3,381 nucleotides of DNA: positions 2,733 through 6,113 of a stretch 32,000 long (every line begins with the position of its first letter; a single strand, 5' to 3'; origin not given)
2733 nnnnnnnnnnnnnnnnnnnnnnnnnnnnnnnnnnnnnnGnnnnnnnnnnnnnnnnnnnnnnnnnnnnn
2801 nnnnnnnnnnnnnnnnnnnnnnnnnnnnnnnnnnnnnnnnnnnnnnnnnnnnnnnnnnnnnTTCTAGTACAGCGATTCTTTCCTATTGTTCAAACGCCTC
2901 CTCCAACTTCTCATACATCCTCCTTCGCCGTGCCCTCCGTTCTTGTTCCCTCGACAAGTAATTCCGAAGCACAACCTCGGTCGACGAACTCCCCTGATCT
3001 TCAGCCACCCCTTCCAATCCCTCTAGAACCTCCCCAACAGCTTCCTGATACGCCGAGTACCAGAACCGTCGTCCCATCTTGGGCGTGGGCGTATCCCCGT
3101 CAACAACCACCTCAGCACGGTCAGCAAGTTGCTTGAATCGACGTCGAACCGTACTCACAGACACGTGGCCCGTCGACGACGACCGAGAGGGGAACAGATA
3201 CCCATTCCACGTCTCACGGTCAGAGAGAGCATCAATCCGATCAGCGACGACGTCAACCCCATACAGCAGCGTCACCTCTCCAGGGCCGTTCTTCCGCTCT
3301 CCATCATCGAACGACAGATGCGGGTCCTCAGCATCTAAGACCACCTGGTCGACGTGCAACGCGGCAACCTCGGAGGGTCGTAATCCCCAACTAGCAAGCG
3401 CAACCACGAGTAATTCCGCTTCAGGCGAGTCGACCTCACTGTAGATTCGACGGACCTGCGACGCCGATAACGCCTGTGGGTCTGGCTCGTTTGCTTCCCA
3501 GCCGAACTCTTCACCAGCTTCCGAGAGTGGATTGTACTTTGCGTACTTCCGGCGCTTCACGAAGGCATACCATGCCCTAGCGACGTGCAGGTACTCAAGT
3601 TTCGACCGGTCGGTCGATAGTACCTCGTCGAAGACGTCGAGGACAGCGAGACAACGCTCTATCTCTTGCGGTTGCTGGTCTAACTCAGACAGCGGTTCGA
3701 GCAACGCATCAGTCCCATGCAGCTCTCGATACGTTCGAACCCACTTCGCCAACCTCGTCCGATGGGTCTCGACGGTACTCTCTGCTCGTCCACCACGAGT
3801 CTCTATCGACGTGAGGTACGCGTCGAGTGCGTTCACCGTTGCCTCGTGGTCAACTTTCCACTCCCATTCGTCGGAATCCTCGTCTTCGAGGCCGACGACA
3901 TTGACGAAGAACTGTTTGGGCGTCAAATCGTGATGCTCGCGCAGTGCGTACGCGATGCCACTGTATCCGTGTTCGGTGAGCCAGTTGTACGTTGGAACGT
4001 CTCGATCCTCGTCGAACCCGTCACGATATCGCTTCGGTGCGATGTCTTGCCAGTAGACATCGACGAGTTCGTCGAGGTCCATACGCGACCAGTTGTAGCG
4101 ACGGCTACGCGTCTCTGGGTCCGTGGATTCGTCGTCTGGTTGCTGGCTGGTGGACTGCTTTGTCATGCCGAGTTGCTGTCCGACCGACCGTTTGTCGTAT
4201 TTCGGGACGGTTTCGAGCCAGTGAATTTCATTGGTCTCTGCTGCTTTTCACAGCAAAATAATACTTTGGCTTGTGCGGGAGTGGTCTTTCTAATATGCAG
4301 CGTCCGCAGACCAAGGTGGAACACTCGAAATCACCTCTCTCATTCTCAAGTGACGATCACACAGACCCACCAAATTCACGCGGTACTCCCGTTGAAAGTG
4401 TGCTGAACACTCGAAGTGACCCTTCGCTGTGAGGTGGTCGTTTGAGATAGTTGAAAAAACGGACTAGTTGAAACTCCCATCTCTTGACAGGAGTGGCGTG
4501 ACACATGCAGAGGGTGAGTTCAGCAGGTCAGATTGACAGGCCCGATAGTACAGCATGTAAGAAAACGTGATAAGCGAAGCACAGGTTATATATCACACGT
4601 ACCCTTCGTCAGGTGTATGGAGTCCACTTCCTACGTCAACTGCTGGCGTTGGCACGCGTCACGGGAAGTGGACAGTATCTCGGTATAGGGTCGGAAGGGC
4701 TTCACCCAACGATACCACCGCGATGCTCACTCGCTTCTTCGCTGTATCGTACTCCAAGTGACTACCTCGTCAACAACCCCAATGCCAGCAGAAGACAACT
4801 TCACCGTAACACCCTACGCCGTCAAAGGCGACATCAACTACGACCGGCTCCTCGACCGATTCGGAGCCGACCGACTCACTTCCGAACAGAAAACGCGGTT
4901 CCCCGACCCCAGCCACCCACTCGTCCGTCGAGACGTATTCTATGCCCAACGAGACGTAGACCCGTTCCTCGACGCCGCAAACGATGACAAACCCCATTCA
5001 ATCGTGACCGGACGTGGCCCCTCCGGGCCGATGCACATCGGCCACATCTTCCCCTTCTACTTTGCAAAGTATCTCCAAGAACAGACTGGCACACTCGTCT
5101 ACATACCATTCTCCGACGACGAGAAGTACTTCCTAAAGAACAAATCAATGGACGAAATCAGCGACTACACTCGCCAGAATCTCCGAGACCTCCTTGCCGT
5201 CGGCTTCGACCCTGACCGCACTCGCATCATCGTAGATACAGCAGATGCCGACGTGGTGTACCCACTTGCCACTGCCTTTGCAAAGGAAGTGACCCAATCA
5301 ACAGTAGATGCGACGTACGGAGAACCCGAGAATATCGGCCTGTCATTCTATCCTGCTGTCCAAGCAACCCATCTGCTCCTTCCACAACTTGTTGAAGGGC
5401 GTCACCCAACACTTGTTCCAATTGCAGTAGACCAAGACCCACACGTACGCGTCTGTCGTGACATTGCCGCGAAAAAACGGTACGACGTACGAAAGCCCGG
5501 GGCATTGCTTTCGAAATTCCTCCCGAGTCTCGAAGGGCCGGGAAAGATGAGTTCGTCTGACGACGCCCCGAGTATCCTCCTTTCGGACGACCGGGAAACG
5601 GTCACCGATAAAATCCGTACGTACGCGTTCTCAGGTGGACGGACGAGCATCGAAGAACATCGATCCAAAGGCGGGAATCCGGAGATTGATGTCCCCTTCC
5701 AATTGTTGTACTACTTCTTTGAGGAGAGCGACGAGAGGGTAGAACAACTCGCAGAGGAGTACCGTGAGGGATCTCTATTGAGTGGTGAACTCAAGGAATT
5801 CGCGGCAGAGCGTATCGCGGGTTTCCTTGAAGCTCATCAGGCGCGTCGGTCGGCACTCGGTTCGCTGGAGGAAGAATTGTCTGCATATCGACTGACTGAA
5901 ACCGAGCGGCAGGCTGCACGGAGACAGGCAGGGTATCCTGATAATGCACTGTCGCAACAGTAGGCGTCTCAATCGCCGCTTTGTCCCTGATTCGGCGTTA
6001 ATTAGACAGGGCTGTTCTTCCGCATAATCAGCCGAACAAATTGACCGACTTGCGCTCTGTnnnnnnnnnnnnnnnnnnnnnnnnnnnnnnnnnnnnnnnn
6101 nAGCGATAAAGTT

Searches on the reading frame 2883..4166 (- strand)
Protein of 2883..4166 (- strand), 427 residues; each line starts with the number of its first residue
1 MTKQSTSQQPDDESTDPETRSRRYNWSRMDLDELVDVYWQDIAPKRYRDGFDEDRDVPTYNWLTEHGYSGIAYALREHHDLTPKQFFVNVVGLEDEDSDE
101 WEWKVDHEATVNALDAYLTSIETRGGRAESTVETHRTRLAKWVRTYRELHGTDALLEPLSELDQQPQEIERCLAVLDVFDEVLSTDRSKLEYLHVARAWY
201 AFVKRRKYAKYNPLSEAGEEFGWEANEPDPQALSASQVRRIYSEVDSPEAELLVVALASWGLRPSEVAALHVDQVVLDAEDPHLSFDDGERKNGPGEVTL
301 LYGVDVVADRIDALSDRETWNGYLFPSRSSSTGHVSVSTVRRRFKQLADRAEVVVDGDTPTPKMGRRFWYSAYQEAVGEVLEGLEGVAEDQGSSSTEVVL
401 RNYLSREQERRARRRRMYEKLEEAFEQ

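Call 56: search_protein_families(library=pfam, proteins=[window:2883-4166:-], max_evalue=0.001)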
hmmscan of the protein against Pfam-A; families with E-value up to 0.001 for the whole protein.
window:2883-4166:- (427 aa): 1 family
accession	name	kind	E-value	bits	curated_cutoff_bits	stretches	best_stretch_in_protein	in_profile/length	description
PF00589.27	Phage_integrase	-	1.6e-05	25.2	27.1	1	233-375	3-142/172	Phage integrase family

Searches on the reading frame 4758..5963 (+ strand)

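Call 56: search_protein_families(library=pfam, proteins=[window:4758-5963:+], max_evalue=0.001)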
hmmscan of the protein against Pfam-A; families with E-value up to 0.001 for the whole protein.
window:4758-5963:+ (401 aa): 1 family
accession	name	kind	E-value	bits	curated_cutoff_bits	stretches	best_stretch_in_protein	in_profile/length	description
PF00579.31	tRNA-synt_1b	-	1.9e-26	93.5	21.1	1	78-357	4-291/292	tRNA synthetases class I (W and Y)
